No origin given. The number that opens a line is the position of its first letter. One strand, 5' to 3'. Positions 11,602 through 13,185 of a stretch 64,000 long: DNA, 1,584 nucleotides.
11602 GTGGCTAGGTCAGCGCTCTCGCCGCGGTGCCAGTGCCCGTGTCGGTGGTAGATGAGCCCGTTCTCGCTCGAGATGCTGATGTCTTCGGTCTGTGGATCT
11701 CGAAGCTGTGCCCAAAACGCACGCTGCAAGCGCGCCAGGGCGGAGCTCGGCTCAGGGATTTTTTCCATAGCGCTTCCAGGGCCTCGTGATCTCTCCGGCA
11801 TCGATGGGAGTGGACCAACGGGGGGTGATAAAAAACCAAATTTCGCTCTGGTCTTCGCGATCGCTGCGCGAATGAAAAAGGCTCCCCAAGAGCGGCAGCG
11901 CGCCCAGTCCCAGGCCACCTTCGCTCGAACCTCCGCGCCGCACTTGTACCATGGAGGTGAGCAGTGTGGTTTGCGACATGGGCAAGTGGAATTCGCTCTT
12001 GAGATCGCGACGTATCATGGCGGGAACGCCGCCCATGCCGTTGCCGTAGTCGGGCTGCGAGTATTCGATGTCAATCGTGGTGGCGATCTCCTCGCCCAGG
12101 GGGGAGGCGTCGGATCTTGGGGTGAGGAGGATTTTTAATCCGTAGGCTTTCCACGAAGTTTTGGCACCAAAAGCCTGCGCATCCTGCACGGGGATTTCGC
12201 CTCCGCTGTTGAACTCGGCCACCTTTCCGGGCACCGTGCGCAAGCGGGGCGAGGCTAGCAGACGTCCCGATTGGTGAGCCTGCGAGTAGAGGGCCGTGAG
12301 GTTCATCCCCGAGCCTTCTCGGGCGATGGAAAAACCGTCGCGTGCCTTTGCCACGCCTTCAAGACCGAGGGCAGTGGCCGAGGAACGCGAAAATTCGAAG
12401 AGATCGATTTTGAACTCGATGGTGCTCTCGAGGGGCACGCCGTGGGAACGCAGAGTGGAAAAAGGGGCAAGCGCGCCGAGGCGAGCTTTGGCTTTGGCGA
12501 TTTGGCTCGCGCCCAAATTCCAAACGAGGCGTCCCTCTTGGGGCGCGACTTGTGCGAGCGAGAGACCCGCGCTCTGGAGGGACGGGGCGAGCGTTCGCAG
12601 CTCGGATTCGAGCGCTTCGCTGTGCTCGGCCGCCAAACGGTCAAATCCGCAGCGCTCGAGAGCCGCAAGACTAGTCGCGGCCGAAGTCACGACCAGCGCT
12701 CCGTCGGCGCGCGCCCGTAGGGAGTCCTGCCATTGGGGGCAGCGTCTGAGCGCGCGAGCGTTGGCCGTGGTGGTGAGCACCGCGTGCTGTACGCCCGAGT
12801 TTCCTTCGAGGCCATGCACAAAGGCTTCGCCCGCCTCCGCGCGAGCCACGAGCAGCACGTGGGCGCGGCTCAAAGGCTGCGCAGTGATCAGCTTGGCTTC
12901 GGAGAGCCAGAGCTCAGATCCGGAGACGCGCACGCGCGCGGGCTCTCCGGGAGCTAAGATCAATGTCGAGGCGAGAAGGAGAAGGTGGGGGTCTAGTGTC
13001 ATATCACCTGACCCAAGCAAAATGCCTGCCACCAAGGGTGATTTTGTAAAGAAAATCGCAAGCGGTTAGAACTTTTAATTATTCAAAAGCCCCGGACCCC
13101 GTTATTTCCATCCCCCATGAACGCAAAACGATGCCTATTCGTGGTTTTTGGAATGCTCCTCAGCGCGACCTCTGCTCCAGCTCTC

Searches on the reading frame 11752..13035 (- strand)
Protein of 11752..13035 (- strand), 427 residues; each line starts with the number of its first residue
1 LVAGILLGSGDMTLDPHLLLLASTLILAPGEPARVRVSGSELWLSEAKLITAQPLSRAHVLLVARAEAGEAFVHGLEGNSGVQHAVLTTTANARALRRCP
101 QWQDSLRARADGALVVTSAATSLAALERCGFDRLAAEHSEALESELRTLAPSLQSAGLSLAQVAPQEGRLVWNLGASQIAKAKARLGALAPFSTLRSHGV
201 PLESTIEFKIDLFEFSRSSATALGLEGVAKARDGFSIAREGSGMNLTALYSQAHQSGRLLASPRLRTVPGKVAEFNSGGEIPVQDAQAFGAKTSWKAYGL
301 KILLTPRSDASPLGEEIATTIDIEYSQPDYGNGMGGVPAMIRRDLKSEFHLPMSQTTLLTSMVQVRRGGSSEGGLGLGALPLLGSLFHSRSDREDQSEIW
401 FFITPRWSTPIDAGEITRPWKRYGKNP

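Call 3: search_protein_families(library=pfam, proteins=[window:11752-13035:-], max_evalue=0.1)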
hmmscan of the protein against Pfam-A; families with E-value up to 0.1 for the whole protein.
window:11752-13035:- (427 aa): 2 families
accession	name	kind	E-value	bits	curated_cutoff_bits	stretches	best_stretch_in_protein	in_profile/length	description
PF00263.26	Secretin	-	5.1e-20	72.2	27.5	1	253-406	4-166/169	Bacterial type II and III secretion system protein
PF06073.17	DUF934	-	0.096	13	25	0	92-149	38-89/107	Bacterial protein of unknown function (DUF934)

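Call 6: search_protein_families(library=ncbifam, proteins=[window:11752-13035:-], max_evalue=0.01)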
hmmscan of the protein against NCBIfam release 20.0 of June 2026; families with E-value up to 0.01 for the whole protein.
window:11752-13035:- (427 aa): 6 families
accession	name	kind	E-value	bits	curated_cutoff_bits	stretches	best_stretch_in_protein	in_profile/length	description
TIGR02515.1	IV_pilus_PilQ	subfamily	9.7e-14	51.2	284.35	1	242-406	259-425/428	type IV pilus secretin PilQ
TIGR02517.1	type_II_gspD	equivalog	1.4e-09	37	351.35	1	226-406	397-588/600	type II secretion system secretin GspD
NF010083.0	PRK13568.1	equivalog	1.9e-06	26.9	554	1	233-406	240-415/419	DNA uptake porin HofQ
TIGR02516.1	type_III_yscC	equivalog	0.00011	20.9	238.45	1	298-406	347-459/463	type III secretion system outer membrane ring subunit SctC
NF007851.2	PRK10560.1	exception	0.00034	19.5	598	1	229-406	228-407/412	DNA uptake porin HofQ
TIGR02519.1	pilus_MshL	equivalog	0.0083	15.2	250.2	0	336-406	218-288/290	pilus (MSHA type) biogenesis protein MshL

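Call 18: find_homologous_proteins(query=window:11752-13002:-, max_evalue=0.00001)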
Query window:11752-13002:- (416 aa): 5 proteins with E <= 0.00001 among 8000 candidates.
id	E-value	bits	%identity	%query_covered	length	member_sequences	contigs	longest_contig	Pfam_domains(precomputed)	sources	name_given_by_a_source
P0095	5.0e-253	857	100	94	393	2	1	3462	PF00263.27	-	-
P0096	8.8e-126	438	52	98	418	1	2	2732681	PF00263.27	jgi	jgi:hypothetical protein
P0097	3.8e-115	403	49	97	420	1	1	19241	PF00263.27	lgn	-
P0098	6.8e-99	350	44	98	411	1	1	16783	PF00263.27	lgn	-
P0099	3.6e-75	271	52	53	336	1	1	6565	PF00263.27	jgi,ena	-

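Call 19: find_encoding_contigs(protein=P0096, flank=10000, max_places=3)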
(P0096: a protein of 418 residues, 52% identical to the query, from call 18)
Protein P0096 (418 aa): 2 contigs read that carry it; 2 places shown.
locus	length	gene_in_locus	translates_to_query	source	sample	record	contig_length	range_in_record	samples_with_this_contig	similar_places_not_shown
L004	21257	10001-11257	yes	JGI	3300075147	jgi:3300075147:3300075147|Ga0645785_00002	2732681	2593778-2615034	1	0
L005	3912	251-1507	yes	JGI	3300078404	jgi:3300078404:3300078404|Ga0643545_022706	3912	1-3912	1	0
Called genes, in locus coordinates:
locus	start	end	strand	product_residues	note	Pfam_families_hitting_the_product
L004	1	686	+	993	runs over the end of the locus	PF00580:UvrD-helicase, PF01443:Viral_helicase1 (faint), PF13245:AAA_19, PF13604:AAA_30 (faint), PF13361:UvrD_C, PF13538:UvrD_C_2 (faint), PF12705:PDDEXK_1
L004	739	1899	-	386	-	PF13173:AAA_14, PF13635:DUF4143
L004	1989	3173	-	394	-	PF13173:AAA_14, PF13635:DUF4143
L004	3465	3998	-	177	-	PF22599:SecDF_P1_head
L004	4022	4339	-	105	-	-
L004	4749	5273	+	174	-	-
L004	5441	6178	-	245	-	PF00535:Glycos_transf_2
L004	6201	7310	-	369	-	PF05222:AlaDh_PNT_N, PF01262:AlaDh_PNT_C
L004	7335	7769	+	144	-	PF00293:NUDIX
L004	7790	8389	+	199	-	PF03848:TehB (weak), PF13489:Methyltransf_23, PF13847:Methyltransf_31, PF08241:Methyltransf_11, PF08242:Methyltransf_12, PF13649:Methyltransf_25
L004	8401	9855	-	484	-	-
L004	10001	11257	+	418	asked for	PF00263:Secretin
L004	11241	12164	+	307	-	PF02492:cobW (faint), PF13191:AAA_16 (faint), PF00437:T2SSE, PF13401:AAA_22 (faint)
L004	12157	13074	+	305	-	-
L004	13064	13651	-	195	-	-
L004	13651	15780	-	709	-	PF08239:SH3_3 (faint)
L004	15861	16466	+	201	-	PF00072:Response_reg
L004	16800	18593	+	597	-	PF17092:PCB_OB (faint), PF00575:S1 (weak), PF13509:S1_2 (faint), PF00575:S1, PF00575:S1, PF23459:S1_RRP5, PF00575:S1, PF23459:S1_RRP5, +2 more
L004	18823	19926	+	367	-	PF00574:CLP_protease (faint), PF25145:NfeD1b_N (weak), PF01343:Peptidase_S49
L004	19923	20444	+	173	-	PF11969:DcpS_C, PF01230:HIT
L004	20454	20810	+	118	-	PF06305:LapA_dom (weak)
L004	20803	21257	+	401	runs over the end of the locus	PF01189:Methyltr_RsmB-F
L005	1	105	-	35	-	?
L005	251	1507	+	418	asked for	PF00263:Secretin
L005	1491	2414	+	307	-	PF02492:cobW (faint), PF13191:AAA_16 (faint), PF00437:T2SSE, PF13401:AAA_22 (faint)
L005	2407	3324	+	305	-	-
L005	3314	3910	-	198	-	?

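Call 20: find_encoding_contigs(protein=P0097, flank=10000, max_places=3)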
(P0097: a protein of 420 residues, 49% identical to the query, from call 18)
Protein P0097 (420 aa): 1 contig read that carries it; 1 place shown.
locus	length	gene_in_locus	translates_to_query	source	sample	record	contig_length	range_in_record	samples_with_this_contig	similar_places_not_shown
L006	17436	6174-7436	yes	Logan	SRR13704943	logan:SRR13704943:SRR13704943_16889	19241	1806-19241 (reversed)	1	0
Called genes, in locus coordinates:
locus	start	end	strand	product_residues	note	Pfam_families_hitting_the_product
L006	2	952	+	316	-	?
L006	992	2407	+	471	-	-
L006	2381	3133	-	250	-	PF00535:Glycos_transf_2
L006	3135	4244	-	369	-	PF05222:AlaDh_PNT_N, PF01262:AlaDh_PNT_C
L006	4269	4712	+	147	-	PF00293:NUDIX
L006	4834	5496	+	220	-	-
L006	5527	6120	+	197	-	PF08241:Methyltransf_11, PF08242:Methyltransf_12 (weak), PF13649:Methyltransf_25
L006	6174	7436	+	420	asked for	PF00263:Secretin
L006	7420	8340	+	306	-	PF00437:T2SSE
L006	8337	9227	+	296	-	PF00482:T2SSF (faint)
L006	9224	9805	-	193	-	-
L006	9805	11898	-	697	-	-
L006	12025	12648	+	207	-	PF00072:Response_reg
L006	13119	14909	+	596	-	PF17092:PCB_OB (faint), PF00575:S1, PF13509:S1_2 (faint), PF00575:S1, PF00575:S1, PF23459:S1_RRP5, PF00575:S1, PF23459:S1_RRP5, +3 more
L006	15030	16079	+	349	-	PF00574:CLP_protease (faint), PF01343:Peptidase_S49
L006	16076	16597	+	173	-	PF11969:DcpS_C, PF01230:HIT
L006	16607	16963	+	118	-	PF06305:LapA_dom (weak)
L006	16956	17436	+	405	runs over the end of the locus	PF01029:NusB (weak), PF01189:Methyltr_RsmB-F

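Call 21: find_encoding_contigs(protein=P0098, flank=10000, max_places=3)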
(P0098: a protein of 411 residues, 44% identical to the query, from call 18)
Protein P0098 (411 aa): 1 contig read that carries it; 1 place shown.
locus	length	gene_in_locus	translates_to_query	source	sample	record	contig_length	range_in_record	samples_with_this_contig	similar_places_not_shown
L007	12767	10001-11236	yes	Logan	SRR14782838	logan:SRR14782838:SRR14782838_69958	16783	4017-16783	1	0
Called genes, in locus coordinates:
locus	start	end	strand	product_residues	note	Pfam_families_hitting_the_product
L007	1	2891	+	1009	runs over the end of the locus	PF00580:UvrD-helicase, PF01443:Viral_helicase1 (faint), PF13245:AAA_19, PF13361:UvrD_C, PF13538:UvrD_C_2 (faint)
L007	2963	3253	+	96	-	PF05015:HigB-like_toxin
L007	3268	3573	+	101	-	PF01381:HTH_3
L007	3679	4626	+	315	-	-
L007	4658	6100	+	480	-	-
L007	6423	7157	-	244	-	PF00535:Glycos_transf_2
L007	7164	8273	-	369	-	PF05222:AlaDh_PNT_N, PF01262:AlaDh_PNT_C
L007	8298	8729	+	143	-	PF00293:NUDIX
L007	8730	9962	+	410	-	PF13489:Methyltransf_23, PF13847:Methyltransf_31 (weak), PF08241:Methyltransf_11, PF08242:Methyltransf_12, PF13649:Methyltransf_25, PF02517:Rce1-like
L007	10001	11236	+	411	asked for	PF00263:Secretin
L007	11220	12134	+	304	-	PF00437:T2SSE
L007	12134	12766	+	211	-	?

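Call 24: find_related_loci(query=A2, collection=genome_contigs, flank=10000)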
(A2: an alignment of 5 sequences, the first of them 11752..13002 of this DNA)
Query A2 (416 aa) in genome_contigs; peptide patterns used: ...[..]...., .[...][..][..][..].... (x = any residue, [..] = any of these).
78 stretches matched a pattern, but none encodes a relative of the query by tblastn (E <= 1e-3).

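Call 26: find_related_loci(query=A2, collection=metagenome_contigs, flank=6000)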
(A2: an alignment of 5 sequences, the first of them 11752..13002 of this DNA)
Query A2 (416 aa) in metagenome_contigs; peptide patterns used: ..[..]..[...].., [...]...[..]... (x = any residue, [..] = any of these).
202 stretches matched a pattern; 1 encode a relative of the query (tblastn E <= 1e-3); 1 distinct loci.
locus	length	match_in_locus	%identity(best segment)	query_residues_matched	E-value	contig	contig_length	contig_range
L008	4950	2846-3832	52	8-412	2e-62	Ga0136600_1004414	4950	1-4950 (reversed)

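Call 35: search_protein_families(library=pfam, proteins=[L004:8401-9855:-, L006:4834-5496:+], max_evalue=0.01)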
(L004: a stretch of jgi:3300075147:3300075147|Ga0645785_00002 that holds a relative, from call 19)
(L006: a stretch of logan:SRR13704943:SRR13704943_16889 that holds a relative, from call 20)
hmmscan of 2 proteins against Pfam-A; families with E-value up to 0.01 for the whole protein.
L004:8401-9855:- (484 aa): 0 families

L006:4834-5496:+ (220 aa): 1 family
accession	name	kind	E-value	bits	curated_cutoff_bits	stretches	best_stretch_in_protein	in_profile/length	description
PF00069.31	Pkinase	-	0.0032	17.3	31.7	0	51-142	4-98/263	Protein kinase domain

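Call 41: list_cluster_members(proteins=[L004:16800-18590:+, L006:13119-14906:+, L004:6201-7307:-, L006:3135-4241:-, L007:7164-8270:-, P0004, P0097, P0098])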
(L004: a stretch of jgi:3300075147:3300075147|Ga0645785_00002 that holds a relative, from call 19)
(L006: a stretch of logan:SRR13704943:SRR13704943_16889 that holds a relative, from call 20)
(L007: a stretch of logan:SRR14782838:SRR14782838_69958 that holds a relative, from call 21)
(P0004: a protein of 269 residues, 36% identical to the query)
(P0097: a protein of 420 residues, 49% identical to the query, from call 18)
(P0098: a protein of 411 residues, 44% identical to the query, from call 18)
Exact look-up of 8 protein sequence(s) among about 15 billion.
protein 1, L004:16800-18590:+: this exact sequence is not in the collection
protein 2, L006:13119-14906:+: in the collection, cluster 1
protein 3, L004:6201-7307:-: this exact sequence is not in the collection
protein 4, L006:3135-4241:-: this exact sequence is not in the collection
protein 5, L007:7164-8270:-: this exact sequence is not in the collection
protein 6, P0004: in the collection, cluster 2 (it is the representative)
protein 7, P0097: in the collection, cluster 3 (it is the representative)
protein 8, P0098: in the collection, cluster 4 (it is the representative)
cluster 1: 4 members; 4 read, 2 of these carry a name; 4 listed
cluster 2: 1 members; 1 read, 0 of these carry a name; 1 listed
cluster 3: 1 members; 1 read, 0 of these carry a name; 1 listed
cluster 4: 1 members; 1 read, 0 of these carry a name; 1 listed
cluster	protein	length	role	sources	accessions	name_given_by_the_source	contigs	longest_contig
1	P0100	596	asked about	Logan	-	-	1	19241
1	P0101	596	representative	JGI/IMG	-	small subunit ribosomal protein S1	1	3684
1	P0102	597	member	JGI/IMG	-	small subunit ribosomal protein S1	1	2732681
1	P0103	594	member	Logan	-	-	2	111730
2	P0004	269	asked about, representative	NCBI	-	-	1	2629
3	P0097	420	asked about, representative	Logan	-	-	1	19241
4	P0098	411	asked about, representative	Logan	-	-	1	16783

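Call 45: search_solved_structures(query=A2, max_evalue=0.001)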
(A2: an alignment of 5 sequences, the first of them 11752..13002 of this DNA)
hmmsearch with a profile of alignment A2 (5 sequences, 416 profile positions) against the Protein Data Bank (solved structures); distinct sequences matched with E-value up to 0.001: 20.
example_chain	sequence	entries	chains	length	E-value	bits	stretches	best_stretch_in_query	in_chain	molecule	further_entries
8jvb_A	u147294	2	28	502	2e-15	59.7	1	242-400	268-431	Type II and III secretion system protein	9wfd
3jc8_Qa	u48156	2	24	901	9e-14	54.2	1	241-396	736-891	PilQ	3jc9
6ve2_A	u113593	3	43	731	1.8e-13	53.2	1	243-397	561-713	Fimbrial assembly protein PilQ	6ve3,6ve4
9x0w_A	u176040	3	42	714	2e-13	53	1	243-396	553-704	Fimbrial assembly protein PilQ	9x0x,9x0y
8odn_A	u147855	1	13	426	5.1e-13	51.7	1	249-401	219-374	RcpA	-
6i1x_A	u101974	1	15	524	1.3e-10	43.8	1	239-395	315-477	Type II secretion system protein D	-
9k8v_A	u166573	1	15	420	1.9e-09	39.9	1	243-412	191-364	General secretion pathway protein D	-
9sh1_A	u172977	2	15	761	2.2e-09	39.8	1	227-395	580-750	Type IV pilus biogenesis and competence protein PilQ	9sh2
4av2_A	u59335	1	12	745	2.5e-09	39.6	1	227-395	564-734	TYPE IV PILUS BIOGENESIS AND COMPETENCE PROTEIN PILQ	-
5wq7_A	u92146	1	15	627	4.4e-09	38.7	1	246-397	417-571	Putative type II secretion system protein D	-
5wq8_A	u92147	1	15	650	4.6e-09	38.7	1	243-412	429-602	Type II secretion system protein D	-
5w68_A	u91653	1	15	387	9.4e-09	37.7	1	241-399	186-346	Putative type II secretion protein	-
6i1y_A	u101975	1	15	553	1.9e-08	36.7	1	242-412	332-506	General secretion pathway protein GspD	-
5zdh_A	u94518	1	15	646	4.3e-08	35.5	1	241-399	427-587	Type II secretion system protein D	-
5wq9_A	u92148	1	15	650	5.6e-08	35.1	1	243-412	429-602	Type II secretion system protein D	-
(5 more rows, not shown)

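Call 51: search_protein_families(library=padloc, proteins=[window:11752-13002:-], max_evalue=0.01)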
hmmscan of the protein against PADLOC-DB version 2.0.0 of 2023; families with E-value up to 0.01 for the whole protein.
window:11752-13002:- (416 aa): 0 families

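Call 54: find_encoding_contigs(protein=P0103, flank=10000, max_places=4)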
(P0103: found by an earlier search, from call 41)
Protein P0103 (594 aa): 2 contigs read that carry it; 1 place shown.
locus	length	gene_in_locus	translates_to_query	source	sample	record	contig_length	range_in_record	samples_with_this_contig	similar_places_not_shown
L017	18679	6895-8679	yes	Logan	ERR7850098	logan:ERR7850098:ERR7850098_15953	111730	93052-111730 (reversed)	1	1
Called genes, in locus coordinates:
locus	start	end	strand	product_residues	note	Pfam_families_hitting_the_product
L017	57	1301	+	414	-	PF00263:Secretin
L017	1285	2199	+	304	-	PF00437:T2SSE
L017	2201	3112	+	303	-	PF00482:T2SSF (faint)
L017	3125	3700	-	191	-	-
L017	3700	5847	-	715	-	PF00018:SH3_1 (faint)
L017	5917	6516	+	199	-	PF00072:Response_reg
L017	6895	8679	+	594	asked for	PF17092:PCB_OB (faint), PF00575:S1, PF00575:S1, PF00575:S1, PF23459:S1_RRP5, PF21710:Spt6_S1 (weak), PF00575:S1, PF23459:S1_RRP5 (weak), +2 more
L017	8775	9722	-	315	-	-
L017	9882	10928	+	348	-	PF25145:NfeD1b_N (weak), PF01343:Peptidase_S49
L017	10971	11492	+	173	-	PF11969:DcpS_C (weak), PF01230:HIT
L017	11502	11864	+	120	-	PF06305:LapA_dom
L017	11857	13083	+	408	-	PF01029:NusB (faint), PF01189:Methyltr_RsmB-F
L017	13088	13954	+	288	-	-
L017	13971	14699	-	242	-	-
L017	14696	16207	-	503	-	PF01225:Mur_ligase, PF08245:Mur_ligase_M, PF02875:Mur_ligase_C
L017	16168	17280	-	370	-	PF00144:Beta-lactamase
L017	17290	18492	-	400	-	PF13360:PQQ_2, PF13570:Beta-prop_ACSF4, PF25293:Beta-prop_EMC1_N (faint), PF13360:PQQ_2, PF23727:Beta-prop_FAM234A_B (faint), PF01011:PQQ (weak), PF13570:Beta-prop_ACSF4, PF13360:PQQ_2, +1 more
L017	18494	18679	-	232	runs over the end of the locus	PF13174:TPR_6 (faint), PF09976:TPR_21, PF00515:TPR_1 (faint), PF07719:TPR_2 (faint), PF13181:TPR_8 (faint), PF13428:TPR_14 (faint), PF13432:TPR_16 (faint), PF13424:TPR_12 (weak), +2 more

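Call 62: search_solved_structures(query=L004:8401-9852:-, max_evalue=1)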
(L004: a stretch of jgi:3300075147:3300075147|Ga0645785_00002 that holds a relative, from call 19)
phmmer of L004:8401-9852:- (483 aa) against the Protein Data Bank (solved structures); distinct sequences matched with E-value up to 1: 0.

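Call 64: find_homologous_proteins(query=L004:8401-9852:-, max_evalue=0.001)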
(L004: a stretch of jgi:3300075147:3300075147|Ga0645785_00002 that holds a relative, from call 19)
Query L004:8401-9852:- (483 aa): 1 proteins with E <= 0.001 among 8000 candidates.
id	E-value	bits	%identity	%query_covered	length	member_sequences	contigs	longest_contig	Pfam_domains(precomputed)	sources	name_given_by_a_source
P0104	0.0e+0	1063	100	100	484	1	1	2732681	-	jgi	jgi:hypothetical protein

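Call 78: predict_structure(alignment_id=A2)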
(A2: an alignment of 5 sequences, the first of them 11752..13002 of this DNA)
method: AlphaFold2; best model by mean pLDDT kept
length: 416 residues; sequences in the alignment: 5
mean_pLDDT: 65.4   pTM: 0.59
mean pLDDT of the five models: 65.4, 64.0, 61.8, 52.6, 45.6
residues with pLDDT >= 90: 42; 70-90: 141; 50-70: 135; < 50: 98
segments of 3 or more residues with pLDDT < 50: 1-13, 28-30, 61-75, 220-222, 229-233, 272-284, 321-327, 354-383, 412-416
pLDDT, mean of each block of 10 residues (from residue 1): 28 52 54 57 57 54 39 53 78 73 74 86 86 89 90 89 89 91 82 85 66 55 51 54 64 85 76 38 56 89 89 67 47 77 77 42 31 30 58 82 58 40
secondary structure, 60 per line:
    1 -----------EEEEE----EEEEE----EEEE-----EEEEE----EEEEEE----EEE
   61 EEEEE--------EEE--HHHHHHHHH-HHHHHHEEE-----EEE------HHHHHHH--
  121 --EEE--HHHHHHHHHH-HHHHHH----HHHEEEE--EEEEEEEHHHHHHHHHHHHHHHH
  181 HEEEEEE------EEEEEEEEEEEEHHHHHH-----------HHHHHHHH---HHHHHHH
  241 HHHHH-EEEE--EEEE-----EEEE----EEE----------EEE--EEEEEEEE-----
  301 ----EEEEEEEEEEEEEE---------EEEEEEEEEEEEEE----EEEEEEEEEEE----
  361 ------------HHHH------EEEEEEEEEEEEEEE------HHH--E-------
elements in order: E12-16 E21-25 E30-33 E39-43 E48-53 E58-65 E74-76 H79-87 H89-94 E95-97 E103-105 H112-118 E123-125 H128-137 H139-144 E152-155 E158-164 H165-181 E182-187 E194-205 H206-211 H223-230 H234-245 E247-250 E253-256 E262-265 E270-272 E283-285 E288-295 E305-318 E328-341 E346-356 H373-376 E383-397

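Call 80: fold_search(model_id=the predicted structure, library=pdb)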
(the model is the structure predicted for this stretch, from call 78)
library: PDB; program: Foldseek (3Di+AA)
matches with E <= 10: 290; with E <= 0.001: 39
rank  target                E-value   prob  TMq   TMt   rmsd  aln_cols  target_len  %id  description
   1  9wfd_A                8.7e-11  1.00  0.20  0.19  31.6       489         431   14  Cryo-EM structure of the Type II secretion system protein from Acidithiobacillus caldus (released 2025-11-19)
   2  6ve2_A                5.6e-09  1.00  0.21  0.25  24.9       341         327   16  Tetradecameric PilQ bound by TsaP heptamer from Pseudomonas aeruginosa (released 2020-12-23)
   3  6ve4_A                1.6e-07  1.00  0.24  0.32  21.9       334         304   16  Pentadecameric PilQ from Pseudomonas aeruginosa (released 2020-12-23)
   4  8jvb_A                1.6e-07  1.00  0.25  0.28  30.1       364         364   16  Cryo-EM structure of the Type II secretion system protein from Acidithiobacillus caldus (released 2024-07-03)
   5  6i1x_A                4.5e-07  1.00  0.24  0.21  22.6       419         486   15  Aeromonas hydrophila ExeD (released 2019-04-10)
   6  5zdh_A                1.5e-06  1.00  0.23  0.19  24.7       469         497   13  CryoEM structure of ETEC Pilotin-Secretin AspS-GspD complex (released 2018-04-18)
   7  5wq7_A                1.6e-06  1.00  0.24  0.22  21.3       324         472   17  CryoEM structure of type II secretion system secretin GspD in E.coli K12 (released 2016-12-28)
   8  5w68_A                2.2e-06  1.00  0.23  0.27  21.4       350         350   13  Type II secretin from Enteropathogenic Escherichia coli - GspD (released 2017-11-15)
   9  9k8v_A                2.5e-06  1.00  0.25  0.27  24.4       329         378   17  Cryo-EM structure of the Type II secretion system protein from Vibrio cholerae (released 2025-10-29)
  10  6q15_A                3.4e-06  1.00  0.21  0.18  25.0       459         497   14  Structure of the Salmonella SPI-1 injectisome needle complex (released 2019-10-23)
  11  6q15_B                3.8e-06  1.00  0.19  0.16  19.2       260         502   17  Structure of the Salmonella SPI-1 injectisome needle complex (released 2019-10-23)
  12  6pee_A                4.2e-06  1.00  0.21  0.25  23.4       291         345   18  InvG secretin domain beta-barrel from Salmonella SPI-1 injectisome NC-base (released 2019-10-23)
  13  6q14_A                4.2e-06  1.00  0.21  0.19  23.4       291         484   18  Structure of the Salmonella SPI-1 injectisome NC-base (released 2019-10-23)
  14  6q14_B                4.2e-06  1.00  0.21  0.18  23.4       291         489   18  Structure of the Salmonella SPI-1 injectisome NC-base (released 2019-10-23)
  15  6w6m_A                5.6e-06  1.00  0.23  0.23  25.4       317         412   15  Single particle cryoEM structure of V. cholerae Type IV competence pilus secretin PilQ (released 2020-10-14)
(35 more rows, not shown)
